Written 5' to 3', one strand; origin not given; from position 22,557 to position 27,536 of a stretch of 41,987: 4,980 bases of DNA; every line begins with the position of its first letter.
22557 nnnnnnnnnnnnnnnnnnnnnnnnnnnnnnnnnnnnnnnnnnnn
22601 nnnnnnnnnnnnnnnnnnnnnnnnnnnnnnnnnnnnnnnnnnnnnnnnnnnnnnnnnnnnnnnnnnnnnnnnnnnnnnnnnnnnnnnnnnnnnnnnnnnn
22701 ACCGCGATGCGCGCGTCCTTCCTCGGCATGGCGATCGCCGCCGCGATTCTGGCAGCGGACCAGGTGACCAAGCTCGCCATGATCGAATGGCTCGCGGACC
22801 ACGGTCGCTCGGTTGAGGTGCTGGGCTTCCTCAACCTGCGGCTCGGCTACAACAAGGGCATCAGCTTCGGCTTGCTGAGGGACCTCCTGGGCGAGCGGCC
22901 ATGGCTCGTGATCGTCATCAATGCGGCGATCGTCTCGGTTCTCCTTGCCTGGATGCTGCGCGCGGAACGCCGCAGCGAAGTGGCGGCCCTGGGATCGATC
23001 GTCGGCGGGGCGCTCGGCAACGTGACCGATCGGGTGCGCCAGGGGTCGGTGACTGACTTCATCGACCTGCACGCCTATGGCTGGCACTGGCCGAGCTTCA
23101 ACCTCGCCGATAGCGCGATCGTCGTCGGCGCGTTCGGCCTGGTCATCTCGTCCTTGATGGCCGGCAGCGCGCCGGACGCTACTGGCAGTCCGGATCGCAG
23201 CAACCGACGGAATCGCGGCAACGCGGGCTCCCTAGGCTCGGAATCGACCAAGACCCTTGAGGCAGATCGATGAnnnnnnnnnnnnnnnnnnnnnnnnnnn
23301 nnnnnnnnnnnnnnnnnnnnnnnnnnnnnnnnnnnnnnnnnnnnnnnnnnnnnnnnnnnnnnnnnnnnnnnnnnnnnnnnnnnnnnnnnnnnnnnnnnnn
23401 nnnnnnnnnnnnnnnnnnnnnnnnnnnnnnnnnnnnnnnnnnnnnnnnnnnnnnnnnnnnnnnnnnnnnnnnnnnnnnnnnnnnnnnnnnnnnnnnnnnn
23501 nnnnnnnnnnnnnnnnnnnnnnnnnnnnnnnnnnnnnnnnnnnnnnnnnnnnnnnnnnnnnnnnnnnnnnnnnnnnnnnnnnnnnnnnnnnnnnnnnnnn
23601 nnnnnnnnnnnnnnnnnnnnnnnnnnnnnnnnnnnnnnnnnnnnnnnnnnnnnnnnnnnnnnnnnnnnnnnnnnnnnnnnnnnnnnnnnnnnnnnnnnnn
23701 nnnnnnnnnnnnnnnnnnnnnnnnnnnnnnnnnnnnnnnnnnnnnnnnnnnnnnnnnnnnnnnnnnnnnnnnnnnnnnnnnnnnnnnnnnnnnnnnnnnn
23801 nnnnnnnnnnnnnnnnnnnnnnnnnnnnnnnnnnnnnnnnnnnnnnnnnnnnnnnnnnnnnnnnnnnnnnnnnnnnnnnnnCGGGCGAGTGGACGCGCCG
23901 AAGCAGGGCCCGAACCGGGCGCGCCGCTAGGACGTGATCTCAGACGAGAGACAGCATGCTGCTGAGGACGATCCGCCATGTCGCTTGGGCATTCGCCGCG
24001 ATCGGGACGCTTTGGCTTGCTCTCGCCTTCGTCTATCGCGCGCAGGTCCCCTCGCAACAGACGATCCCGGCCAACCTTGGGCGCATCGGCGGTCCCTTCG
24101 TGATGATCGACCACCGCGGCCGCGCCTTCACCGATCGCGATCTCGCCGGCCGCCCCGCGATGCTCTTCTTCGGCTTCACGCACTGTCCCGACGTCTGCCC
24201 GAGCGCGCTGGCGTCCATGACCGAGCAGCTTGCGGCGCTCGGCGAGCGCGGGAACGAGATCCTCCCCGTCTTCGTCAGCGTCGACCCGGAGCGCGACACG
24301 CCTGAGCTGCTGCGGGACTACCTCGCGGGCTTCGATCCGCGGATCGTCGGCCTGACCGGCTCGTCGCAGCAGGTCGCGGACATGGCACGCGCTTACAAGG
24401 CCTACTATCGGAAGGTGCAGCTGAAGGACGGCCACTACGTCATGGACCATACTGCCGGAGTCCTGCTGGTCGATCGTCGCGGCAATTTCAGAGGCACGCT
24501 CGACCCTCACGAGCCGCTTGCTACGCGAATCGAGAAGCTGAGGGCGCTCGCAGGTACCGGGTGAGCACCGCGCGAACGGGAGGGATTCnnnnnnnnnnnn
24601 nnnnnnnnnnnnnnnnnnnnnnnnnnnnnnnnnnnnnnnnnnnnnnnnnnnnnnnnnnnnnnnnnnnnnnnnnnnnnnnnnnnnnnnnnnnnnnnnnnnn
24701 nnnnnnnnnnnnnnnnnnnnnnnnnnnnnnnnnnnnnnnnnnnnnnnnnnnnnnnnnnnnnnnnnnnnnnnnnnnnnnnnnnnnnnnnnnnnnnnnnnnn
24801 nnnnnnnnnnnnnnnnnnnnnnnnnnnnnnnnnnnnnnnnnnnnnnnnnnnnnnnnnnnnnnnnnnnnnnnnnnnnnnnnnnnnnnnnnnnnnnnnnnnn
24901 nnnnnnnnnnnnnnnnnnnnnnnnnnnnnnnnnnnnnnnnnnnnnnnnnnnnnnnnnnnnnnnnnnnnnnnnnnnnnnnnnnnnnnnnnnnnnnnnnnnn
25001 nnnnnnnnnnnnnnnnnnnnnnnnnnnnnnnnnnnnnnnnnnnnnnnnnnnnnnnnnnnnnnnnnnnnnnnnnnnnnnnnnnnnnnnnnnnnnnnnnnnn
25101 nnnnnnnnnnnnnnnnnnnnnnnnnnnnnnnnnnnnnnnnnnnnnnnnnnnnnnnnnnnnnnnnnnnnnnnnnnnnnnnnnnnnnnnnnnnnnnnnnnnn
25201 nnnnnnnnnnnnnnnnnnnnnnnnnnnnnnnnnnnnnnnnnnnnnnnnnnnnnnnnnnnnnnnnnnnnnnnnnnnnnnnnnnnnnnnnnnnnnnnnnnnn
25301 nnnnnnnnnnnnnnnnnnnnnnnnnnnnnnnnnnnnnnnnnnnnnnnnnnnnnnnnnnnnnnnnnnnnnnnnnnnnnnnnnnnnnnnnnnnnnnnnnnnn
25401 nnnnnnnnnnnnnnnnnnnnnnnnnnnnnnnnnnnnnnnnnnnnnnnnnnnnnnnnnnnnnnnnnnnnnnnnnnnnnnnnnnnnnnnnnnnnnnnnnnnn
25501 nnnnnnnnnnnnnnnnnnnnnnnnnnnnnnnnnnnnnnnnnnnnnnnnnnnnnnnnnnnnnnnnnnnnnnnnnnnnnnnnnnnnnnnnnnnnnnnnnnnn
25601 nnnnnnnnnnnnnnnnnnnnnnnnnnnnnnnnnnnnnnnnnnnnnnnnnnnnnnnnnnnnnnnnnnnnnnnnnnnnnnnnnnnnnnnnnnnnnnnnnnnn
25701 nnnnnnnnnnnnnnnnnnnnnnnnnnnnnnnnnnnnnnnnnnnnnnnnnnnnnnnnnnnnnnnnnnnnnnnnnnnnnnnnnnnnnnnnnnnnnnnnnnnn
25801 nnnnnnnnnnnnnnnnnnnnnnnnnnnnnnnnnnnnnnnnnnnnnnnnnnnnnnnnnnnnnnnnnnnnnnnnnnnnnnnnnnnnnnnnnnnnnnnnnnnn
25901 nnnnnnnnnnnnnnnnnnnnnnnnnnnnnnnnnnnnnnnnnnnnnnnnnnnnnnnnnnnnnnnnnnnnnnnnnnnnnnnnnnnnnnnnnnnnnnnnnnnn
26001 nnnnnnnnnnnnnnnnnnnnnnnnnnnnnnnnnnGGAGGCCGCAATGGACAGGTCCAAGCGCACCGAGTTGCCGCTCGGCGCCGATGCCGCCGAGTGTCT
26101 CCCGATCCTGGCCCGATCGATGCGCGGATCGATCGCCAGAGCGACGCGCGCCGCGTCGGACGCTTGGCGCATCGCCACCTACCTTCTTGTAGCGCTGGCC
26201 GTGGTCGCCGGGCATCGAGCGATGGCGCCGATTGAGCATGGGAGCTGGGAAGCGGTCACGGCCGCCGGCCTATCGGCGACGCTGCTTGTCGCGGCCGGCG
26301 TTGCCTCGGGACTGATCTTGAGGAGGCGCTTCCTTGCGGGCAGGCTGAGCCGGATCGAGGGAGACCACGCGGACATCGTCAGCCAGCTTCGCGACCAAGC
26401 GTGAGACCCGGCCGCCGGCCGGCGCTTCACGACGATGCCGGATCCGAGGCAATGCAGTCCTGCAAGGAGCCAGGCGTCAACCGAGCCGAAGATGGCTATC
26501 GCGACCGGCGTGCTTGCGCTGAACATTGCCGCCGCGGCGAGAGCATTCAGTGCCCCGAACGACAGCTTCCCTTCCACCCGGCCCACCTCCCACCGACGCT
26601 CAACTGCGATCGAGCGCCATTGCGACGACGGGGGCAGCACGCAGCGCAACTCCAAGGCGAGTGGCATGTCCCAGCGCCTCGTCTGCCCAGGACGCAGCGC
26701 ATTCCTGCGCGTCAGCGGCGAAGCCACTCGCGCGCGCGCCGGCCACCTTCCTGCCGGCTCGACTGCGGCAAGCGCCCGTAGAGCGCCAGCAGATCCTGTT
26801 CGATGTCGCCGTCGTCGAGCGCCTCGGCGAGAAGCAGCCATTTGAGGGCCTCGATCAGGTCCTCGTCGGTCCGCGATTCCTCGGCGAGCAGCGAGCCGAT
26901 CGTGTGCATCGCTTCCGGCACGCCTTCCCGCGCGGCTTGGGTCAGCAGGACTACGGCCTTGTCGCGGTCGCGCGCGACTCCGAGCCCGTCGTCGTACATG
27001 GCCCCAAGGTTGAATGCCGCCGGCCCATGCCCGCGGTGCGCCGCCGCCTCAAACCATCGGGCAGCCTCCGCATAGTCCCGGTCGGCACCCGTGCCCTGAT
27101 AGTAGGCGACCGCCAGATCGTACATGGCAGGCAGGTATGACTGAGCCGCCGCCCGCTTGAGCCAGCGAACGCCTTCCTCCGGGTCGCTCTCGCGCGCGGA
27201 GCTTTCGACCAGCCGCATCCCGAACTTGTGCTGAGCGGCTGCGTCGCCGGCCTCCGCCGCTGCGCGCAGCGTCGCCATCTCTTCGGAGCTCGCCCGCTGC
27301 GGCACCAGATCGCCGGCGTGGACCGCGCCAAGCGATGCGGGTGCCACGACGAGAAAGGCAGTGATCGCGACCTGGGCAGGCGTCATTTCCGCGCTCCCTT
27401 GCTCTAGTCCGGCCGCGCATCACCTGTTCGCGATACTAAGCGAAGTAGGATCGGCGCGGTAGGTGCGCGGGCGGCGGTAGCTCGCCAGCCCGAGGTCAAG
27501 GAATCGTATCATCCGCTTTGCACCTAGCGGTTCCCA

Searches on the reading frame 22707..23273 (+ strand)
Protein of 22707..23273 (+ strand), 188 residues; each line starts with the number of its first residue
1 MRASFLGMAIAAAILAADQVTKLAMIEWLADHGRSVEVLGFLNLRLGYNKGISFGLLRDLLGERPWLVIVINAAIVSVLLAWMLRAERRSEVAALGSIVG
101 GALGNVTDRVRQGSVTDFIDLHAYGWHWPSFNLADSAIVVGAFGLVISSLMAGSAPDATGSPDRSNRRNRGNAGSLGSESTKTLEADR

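Call 107: search_protein_families(library=pfam, proteins=[window:22707-23273:+], max_evalue=0.001)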
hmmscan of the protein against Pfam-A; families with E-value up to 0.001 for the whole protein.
window:22707-23273:+ (188 aa): 1 family
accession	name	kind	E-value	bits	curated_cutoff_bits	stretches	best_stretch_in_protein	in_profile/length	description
PF01252.23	Peptidase_A8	-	3.7e-36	124.9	25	1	10-150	1-141/142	Signal peptidase (SPase) II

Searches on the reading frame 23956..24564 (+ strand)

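Call 107: search_protein_families(library=pfam, proteins=[window:23956-24564:+], max_evalue=0.001)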
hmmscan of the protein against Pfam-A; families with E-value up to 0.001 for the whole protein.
window:23956-24564:+ (202 aa): 2 families
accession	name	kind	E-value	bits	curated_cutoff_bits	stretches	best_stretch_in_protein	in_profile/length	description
PF02630.20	SCO1-SenC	-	4.7e-51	172.7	22.8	1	45-178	1-134/134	SCO1/SenC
PF00578.27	AhpC-TSA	-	3.6e-05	24.1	26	1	49-169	9-112/124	AhpC/TSA family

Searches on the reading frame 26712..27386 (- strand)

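Call 71: search_protein_families(library=pfam, proteins=[window:26712-27386:-], max_evalue=0.001)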
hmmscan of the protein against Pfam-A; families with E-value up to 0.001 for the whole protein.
window:26712-27386:- (224 aa): 2 families
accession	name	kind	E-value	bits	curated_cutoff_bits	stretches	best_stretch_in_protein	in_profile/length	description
PF08238.18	Sel1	-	4.3e-22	78.2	30.7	2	86-120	2-36/36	Sel1 repeat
PF23310.1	TPR_27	-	9.8e-05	22.4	27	0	36-81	48-93/110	Plant tetratrico peptide repeats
